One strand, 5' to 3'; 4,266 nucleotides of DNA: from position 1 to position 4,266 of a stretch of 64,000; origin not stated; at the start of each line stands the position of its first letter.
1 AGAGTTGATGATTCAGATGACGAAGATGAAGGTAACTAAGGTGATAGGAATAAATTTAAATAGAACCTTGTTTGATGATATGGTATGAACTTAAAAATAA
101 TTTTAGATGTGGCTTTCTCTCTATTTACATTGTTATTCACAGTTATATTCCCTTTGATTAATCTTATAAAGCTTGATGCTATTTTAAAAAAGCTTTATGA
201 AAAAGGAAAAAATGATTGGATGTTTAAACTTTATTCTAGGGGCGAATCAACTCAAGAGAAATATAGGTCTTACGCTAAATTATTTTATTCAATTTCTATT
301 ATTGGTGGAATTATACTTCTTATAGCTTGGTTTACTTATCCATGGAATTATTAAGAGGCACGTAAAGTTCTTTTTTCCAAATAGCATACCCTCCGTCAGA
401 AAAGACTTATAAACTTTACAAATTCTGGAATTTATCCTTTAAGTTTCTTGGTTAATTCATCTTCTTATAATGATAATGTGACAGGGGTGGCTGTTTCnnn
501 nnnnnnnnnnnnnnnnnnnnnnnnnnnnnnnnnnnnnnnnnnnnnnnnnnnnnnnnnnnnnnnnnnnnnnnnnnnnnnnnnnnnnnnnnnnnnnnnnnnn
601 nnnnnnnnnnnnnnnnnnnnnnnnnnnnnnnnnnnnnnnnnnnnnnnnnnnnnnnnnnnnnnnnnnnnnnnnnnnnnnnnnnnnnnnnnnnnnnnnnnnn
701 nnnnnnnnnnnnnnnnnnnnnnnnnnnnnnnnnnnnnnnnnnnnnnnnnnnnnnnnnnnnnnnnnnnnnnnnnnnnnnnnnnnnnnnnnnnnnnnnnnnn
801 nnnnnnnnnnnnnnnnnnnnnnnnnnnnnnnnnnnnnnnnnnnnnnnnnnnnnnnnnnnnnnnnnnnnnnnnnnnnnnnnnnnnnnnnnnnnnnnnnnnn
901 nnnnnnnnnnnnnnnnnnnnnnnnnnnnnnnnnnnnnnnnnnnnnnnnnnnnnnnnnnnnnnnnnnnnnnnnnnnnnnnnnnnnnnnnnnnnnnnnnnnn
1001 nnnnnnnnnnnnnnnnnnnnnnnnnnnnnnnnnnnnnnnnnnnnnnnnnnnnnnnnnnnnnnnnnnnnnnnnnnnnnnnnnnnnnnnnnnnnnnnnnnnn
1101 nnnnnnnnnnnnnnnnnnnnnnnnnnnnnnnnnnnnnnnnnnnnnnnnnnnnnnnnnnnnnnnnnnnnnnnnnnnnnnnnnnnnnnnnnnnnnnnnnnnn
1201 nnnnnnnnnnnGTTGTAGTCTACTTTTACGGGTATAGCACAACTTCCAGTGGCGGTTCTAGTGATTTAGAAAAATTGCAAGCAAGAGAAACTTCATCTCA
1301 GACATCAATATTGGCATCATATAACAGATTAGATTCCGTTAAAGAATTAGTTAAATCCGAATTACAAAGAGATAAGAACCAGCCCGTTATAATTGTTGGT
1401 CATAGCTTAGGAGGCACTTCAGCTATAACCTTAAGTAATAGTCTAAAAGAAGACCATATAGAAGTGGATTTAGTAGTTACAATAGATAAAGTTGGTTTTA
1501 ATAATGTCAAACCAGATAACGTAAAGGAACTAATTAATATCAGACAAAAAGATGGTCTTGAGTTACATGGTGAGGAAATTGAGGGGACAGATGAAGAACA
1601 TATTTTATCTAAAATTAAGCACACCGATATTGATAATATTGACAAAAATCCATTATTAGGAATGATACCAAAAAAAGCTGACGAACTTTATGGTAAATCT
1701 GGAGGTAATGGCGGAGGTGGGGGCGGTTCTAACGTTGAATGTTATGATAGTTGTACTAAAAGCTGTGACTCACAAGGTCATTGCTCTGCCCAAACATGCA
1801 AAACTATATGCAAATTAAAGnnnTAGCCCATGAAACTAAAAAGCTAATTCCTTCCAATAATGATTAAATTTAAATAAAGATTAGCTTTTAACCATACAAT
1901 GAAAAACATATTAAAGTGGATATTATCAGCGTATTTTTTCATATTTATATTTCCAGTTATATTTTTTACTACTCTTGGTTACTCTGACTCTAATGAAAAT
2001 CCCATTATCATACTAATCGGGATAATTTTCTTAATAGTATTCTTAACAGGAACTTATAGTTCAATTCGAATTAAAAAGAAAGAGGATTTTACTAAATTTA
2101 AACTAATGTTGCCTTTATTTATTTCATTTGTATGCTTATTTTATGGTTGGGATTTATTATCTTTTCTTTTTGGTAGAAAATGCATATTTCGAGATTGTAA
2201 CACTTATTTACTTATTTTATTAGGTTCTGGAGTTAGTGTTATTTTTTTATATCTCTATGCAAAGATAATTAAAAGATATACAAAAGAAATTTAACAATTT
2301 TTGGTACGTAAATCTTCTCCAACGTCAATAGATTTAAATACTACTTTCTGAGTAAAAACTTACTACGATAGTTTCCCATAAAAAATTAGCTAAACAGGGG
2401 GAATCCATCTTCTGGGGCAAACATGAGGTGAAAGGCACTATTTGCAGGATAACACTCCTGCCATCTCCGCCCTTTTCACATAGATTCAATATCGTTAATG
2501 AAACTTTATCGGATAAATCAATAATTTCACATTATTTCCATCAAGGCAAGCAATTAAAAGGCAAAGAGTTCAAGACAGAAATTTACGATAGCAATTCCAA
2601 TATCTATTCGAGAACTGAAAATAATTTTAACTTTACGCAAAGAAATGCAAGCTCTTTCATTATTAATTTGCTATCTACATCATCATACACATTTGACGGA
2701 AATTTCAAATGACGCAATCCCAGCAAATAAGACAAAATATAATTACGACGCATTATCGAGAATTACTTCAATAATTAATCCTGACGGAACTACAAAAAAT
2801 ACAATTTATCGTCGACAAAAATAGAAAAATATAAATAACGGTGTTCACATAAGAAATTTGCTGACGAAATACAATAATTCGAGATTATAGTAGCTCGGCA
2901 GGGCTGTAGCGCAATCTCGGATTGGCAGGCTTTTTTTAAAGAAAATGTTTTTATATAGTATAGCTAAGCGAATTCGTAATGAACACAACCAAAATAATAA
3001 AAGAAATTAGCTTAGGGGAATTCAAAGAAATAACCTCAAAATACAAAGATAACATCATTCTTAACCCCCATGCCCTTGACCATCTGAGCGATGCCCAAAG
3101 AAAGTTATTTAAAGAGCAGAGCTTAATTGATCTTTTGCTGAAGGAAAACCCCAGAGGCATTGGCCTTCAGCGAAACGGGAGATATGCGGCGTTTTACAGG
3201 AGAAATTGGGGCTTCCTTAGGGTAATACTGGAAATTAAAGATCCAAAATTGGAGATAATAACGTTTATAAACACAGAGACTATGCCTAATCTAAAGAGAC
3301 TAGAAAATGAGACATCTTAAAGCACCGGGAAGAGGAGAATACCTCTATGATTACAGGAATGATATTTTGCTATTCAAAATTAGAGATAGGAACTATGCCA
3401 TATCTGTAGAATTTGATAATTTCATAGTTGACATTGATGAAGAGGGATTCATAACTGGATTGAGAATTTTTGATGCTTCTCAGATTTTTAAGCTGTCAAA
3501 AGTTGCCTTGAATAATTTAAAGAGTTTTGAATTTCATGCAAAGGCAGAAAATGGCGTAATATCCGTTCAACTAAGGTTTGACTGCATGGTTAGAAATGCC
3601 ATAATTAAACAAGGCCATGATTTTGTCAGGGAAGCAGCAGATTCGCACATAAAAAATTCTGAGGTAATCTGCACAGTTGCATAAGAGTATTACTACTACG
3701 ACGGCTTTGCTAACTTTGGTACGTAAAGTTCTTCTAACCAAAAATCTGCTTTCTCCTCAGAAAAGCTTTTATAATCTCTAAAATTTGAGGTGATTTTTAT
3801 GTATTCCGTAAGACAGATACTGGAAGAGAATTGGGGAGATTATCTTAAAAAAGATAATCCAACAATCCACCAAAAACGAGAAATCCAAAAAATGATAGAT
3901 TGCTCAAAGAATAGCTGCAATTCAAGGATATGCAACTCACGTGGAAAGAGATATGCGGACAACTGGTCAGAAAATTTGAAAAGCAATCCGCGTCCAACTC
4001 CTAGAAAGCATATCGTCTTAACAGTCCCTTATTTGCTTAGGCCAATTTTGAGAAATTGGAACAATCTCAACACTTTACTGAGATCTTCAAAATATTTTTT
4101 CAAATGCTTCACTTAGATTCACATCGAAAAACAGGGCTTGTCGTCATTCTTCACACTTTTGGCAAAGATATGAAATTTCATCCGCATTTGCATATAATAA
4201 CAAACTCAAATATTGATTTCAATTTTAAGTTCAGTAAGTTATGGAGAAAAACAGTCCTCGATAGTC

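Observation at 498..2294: Compact secreted RHS-core polymorphic toxin with lipase-like tip, in an archaeal-looking genome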

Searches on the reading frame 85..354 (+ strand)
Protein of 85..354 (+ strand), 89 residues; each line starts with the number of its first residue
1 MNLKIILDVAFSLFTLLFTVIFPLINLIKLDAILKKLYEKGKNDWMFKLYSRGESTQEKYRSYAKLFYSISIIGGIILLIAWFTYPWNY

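Call 3: search_protein_families(library=pfam, proteins=[window:85-354:+], max_evalue=1)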
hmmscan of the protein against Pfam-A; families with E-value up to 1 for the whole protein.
window:85-354:+ (89 aa): 0 families

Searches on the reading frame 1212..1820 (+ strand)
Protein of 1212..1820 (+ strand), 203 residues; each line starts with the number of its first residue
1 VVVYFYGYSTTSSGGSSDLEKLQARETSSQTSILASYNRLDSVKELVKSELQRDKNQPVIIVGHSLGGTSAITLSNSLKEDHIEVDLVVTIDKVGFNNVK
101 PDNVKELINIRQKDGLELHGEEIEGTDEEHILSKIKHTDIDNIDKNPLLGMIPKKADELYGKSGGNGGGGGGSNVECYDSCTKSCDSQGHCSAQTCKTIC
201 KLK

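Call 46: find_homologous_proteins(query=window:1212-1820:+, max_evalue=0.01)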
Query window:1212-1820:+ (203 aa): 2 proteins with E <= 0.01 among 198 candidates.
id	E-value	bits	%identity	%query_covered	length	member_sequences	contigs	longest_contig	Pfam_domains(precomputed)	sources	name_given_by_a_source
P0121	9.1e-20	89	42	73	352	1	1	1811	PF25023.2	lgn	-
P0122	2.7e-5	42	35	48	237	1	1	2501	PF12697.14,PF00975.27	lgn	-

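Call 49: find_encoding_contigs(protein=P0121, flank=5000, max_places=3)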
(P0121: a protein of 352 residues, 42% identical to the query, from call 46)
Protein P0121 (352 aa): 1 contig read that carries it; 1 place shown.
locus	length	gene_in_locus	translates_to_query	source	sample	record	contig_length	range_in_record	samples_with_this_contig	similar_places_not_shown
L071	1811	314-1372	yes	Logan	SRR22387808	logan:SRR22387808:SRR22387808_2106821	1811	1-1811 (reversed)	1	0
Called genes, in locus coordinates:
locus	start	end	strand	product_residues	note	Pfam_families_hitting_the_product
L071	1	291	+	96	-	?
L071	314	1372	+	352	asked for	PF25023:TEN_YD-shell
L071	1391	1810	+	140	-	?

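Call 55: search_protein_representatives(protein=window:1212-1820:+)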
Query: 203 residues. Proteins with E-value up to 0.001 (for the whole library): 267; up to 1e-10: 13; up to 1e-30: 1. The best 150 are listed.
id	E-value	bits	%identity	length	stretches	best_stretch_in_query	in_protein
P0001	1.0e-127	440.0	100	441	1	1-203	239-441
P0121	2.9e-20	89.4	44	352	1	1-149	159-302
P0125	3.9e-14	69.4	34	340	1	3-156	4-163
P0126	7.5e-14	68.5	37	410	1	1-144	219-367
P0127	1.3e-13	67.8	33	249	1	5-144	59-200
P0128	2.8e-12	63.4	39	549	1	32-161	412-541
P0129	7.8e-12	61.9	40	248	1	2-149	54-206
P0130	1.1e-11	61.4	42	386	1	2-101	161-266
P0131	2.1e-11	60.6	43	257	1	33-143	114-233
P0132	2.1e-11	60.6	34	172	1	2-142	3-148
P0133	2.7e-11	60.2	37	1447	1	11-144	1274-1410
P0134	4.0e-11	59.6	32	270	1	3-143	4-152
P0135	4.0e-11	59.6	36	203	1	30-143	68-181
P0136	1.1e-10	58.2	38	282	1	41-146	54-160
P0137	1.5e-10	57.8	41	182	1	3-144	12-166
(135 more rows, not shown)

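Call 60: search_protein_families(library=pfam, alignment_id=A3, max_evalue=0.001)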
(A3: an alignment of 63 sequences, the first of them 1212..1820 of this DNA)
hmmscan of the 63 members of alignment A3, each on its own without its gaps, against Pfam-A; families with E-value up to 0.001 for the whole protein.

A. member 1, window:1212-1820:+ (203 aa): 1 family
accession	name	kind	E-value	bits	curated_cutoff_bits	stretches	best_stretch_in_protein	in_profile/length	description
PF01764.32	Lipase_3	-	0.00012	22.4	22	1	33-82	38-88/140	Lipase (class 3)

B. families by the number of members that match (of 63 scanned): 14 families
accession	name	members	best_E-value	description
PF00975.26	Thioesterase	35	5.7e-09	Thioesterase domain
PF12146.15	Hydrolase_4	13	9.3e-07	Serine aminopeptidase, S33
PF01764.32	Lipase_3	8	2e-06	Lipase (class 3)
PF12697.13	Abhydrolase_6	8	1.7e-05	Alpha/beta hydrolase family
PF00561.26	Abhydrolase_1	7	2.9e-05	alpha/beta hydrolase fold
PF11187.14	Mbeg1-like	4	0.00018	Mbeg1-like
PF05593.20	RHS_repeat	2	7.5e-07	RHS Repeat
PF07224.18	Chlorophyllase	2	6.8e-05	Chlorophyllase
PF19477.4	DUF6014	1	0.00018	Family of unknown function (DUF6014)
PF07859.19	Abhydrolase_3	1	0.00021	alpha/beta hydrolase fold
PF00404.24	Dockerin_1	1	0.00028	Dockerin type I domain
PF07819.20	PGAP1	1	0.00028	PGAP1-like alpha/beta domain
PF12695.13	Abhydrolase_5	1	0.00054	Alpha/beta hydrolase family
PF10230.15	LIDHydrolase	1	0.00084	Lipid-droplet associated hydrolase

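Call 67: predict_structure(alignment_id=A3)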
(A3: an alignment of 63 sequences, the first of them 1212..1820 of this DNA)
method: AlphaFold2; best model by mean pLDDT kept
length: 203 residues; sequences in the alignment: 63
mean_pLDDT: 85.7   pTM: 0.77
mean pLDDT of the five models: 85.7, 85.6, 85.1, 83.8, 83.6
residues with pLDDT >= 90: 131; 70-90: 26; 50-70: 40; < 50: 6
segments of 3 or more residues with pLDDT < 50: 168-173
pLDDT, mean of each block of 10 residues (from residue 1): 89 70 87 96 97 95 97 98 98 95 98 88 98 93 89 92 62 52 60 67 60
secondary structure, 60 per line:
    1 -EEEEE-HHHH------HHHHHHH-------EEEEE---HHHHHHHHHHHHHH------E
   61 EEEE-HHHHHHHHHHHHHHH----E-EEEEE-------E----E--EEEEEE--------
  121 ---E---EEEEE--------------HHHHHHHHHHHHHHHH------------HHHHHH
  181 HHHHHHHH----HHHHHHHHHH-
elements in order: E2-6 H8-11 H18-24 E32-36 H40-53 E60-64 H66-80 E87-91 E107-112 E128-132 H147-162 H175-188 H193-202

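Call 70: fold_search(model_id=the predicted structure, library=pdb)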
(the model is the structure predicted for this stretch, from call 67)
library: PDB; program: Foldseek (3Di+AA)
matches with E <= 10: 1579; with E <= 0.001: 60
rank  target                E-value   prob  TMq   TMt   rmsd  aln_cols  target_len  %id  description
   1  9cel_A                7.4e-06  1.00  0.56  0.48   4.2       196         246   13  Juvenimicin Thioesterase (released 2024-09-18)
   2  7r1k                  2.2e-05  1.00  0.56  0.61   4.2       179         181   17  Phosphorylated Bacillus pumilus Lipase A (released 2022-05-25)
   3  9cel_D                3.1e-05  1.00  0.52  0.42   8.6       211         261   12  Juvenimicin Thioesterase (released 2024-09-18)
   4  6fvj_F                3.8e-05  1.00  0.47  0.46   8.0       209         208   14  TesA a major thioesterase from Mycobacterium tuberculosis (released 2018-10-24)
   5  9cel_B                4.0e-05  1.00  0.55  0.46   4.7       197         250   12  Juvenimicin Thioesterase (released 2024-09-18)
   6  3d2b_A                4.6e-05  1.00  0.55  0.61   5.2       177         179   18  Structure of 2D9, a thermostable mutant of Bacillus subtilis lipase obtained through directed evolution (released 2008-06-03)
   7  6fvj_B                4.9e-05  1.00  0.48  0.46   8.1       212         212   14  TesA a major thioesterase from Mycobacterium tuberculosis (released 2018-10-24)
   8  9cel_C                5.2e-05  1.00  0.54  0.44   8.7       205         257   13  Juvenimicin Thioesterase (released 2024-09-18)
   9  6fvj_C                5.9e-05  1.00  0.48  0.48   7.8       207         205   15  TesA a major thioesterase from Mycobacterium tuberculosis (released 2018-10-24)
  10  6fvj_E                7.1e-05  1.00  0.51  0.49   7.5       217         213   12  TesA a major thioesterase from Mycobacterium tuberculosis (released 2018-10-24)
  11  4xjv                  7.1e-05  1.00  0.48  0.46   6.0       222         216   13  Crystal structure of human thioesterase 2 (released 2015-12-16)
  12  6nkc_B                7.5e-05  1.00  0.58  0.66   3.7       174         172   19  Crystal Structure of the Lipase Lip_vut1 from Goat Rumen metagenome. (released 2020-01-22)
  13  6nkc_A                7.5e-05  1.00  0.54  0.63   4.3       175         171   19  Crystal Structure of the Lipase Lip_vut1 from Goat Rumen metagenome. (released 2020-01-22)
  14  2zyh_A                9.7e-05  1.00  0.54  0.26   4.9       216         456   12  mutant A. Fulgidus lipase S136A complexed with fatty acid fragment (released 2009-06-16)
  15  1jfr_A                1.0e-04  1.00  0.53  0.42   4.8       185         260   14  CRYSTAL STRUCTURE OF THE STREPTOMYCES EXFOLIATUS LIPASE AT 1.9A RESOLUTION: A MODEL FOR A FAMILY OF PLATELET-ACTIVATIN (released 1998-07-15)
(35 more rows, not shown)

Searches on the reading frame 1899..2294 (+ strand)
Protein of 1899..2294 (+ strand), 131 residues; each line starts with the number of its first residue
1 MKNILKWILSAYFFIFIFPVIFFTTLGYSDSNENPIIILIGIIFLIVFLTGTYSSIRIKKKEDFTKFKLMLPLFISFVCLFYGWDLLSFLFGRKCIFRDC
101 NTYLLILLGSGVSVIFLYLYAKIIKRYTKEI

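Call 3: search_protein_families(library=pfam, proteins=[window:1899-2294:+], max_evalue=1)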
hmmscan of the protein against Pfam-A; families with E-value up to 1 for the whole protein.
window:1899-2294:+ (131 aa): 6 families
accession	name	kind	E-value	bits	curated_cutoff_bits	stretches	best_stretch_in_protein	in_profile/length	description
PF01757.29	Acyl_transf_3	-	0.027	14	31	1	8-125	149-268/326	Acyltransferase domain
PF08285.16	DPM3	-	0.065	13.9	25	1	1-58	1-56/90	Dolichol-phosphate mannosyltransferase subunit 3 (DPM3)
PF12670.12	DUF3792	-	0.066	13.8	31.3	1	2-62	3-64/115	Protein of unknown function (DUF3792)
PF04246.17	RseC_MucC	-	0.3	11.4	24.4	1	8-64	63-124/130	Positive regulator of sigma(E), RseC/MucC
PF09843.14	DUF2070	-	0.31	9.7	30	1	11-129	81-180/561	Predicted membrane protein (DUF2070)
PF03547.23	Mem_trans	-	0.92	8.5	25.7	0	8-122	32-144/343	Membrane transport protein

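Call 4: search_protein_families(library=ncbifam, proteins=[window:1899-2294:+], max_evalue=1)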
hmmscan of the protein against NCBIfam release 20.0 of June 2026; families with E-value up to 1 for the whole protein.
window:1899-2294:+ (131 aa): 7 families
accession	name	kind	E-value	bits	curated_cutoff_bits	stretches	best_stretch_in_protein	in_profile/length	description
TIGR01218.1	Gpos_tandem_5TM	subfamily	0.0052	16.6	35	1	4-61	144-201/208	tandem five-TM protein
TIGR03043.1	PS_II_psbZ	equivalog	0.04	13.8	39.95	1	18-55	20-56/58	photosystem II reaction center protein PsbZ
TIGR04086.1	TIGR04086_membr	hypoth_equivalog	0.11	12.7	30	1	3-61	2-61/115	TIGR04086 family membrane protein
NF045846.1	MSC0882_dom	subfamily_domain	0.41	9.8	60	0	2-59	7-73/244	MSC_0882 family membrane protein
TIGR03025.1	EPS_sugtrans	subfamily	0.52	9.5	295.55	1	16-126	14-117/445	exopolysaccharide biosynthesis polyprenyl glycosylphosphotransferase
TIGR04402.2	mob_CxxC_CxxC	subfamily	0.62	10.3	70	1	2-57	23-80/180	mobilome CxxCx(11)CxxC protein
NF047874.1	MASE3_PAS_HK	subfamily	0.89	8.2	560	1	8-119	17-126/655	MASE3 domain-containing sensor histidine kinase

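Call 47: find_homologous_proteins(query=window:1899-2294:+, max_evalue=0.01)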
Query window:1899-2294:+ (131 aa): 2 proteins with E <= 0.01 among 76 candidates.
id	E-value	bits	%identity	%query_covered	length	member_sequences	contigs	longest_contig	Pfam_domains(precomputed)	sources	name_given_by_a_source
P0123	2.1e-76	272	100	100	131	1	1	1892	-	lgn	-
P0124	2.7e-44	168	68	95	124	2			-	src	-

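Call 50: find_encoding_contigs(protein=P0124, flank=5000, max_places=3)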
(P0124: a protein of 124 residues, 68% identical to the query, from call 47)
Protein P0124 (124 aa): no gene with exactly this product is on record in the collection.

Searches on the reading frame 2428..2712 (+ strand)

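Call 3: search_protein_families(library=pfam, proteins=[window:2428-2712:+], max_evalue=1)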
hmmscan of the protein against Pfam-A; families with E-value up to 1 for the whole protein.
window:2428-2712:+ (94 aa): 0 families

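Call 4: search_protein_families(library=ncbifam, proteins=[window:2428-2712:+], max_evalue=1)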
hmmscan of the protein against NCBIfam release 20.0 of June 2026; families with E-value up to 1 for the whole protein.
window:2428-2712:+ (94 aa): 1 family
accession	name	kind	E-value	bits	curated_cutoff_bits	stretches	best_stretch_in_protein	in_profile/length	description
NF002507.0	PRK01903.1-1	equivalog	0.0055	16.9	225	1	24-57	17-49/150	ribonuclease P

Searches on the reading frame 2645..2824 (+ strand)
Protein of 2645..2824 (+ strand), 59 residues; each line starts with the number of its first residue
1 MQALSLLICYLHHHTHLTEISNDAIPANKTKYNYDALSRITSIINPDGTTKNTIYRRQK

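Call 3: search_protein_families(library=pfam, proteins=[window:2645-2824:+], max_evalue=1)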
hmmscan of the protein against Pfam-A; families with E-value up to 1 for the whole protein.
window:2645-2824:+ (59 aa): 2 families
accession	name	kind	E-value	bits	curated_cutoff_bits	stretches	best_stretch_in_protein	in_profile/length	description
PF05593.20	RHS_repeat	-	0.00012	22.8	22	1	29-50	17-38/38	RHS Repeat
PF19079.5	CFSR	-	0.0043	17.7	27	1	26-56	7-36/49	Collagen-flanked surface repeat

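Call 4: search_protein_families(library=ncbifam, proteins=[window:2645-2824:+], max_evalue=1)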
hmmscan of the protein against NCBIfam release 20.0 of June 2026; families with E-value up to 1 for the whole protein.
window:2645-2824:+ (59 aa): 2 families
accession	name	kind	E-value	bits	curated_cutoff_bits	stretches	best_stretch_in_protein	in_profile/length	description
TIGR01643.1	YD_repeat_2x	repeat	0.00032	21.1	15.8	1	28-51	16-40/42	YD repeat-containing protein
NF041261.1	RHS_core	equivalog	0.026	12.3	2000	1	21-56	591-626/1261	RHS element core protein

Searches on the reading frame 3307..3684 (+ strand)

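Call 3: search_protein_families(library=pfam, proteins=[window:3307-3684:+], max_evalue=1)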
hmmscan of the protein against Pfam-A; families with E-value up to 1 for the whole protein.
window:3307-3684:+ (125 aa): 2 families
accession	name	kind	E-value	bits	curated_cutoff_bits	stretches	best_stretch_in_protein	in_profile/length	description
PF10049.14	DUF2283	-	5.2e-07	30.2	23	1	14-58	4-49/49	Protein of unknown function (DUF2283)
PF03544.19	TonB_C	-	0.074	14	24.6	1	41-88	22-68/79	Gram-negative bacterial TonB protein C-terminal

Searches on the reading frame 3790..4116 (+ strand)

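Call 3: search_protein_families(library=pfam, proteins=[window:3790-4116:+], max_evalue=1)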
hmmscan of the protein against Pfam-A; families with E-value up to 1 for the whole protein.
window:3790-4116:+ (108 aa): 1 family
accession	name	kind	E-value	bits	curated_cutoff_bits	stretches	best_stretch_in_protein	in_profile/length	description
PF14319.11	Zn_Tnp_IS91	-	5.7e-09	36.3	26.3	2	40-79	51-90/90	Transposase zinc-binding domain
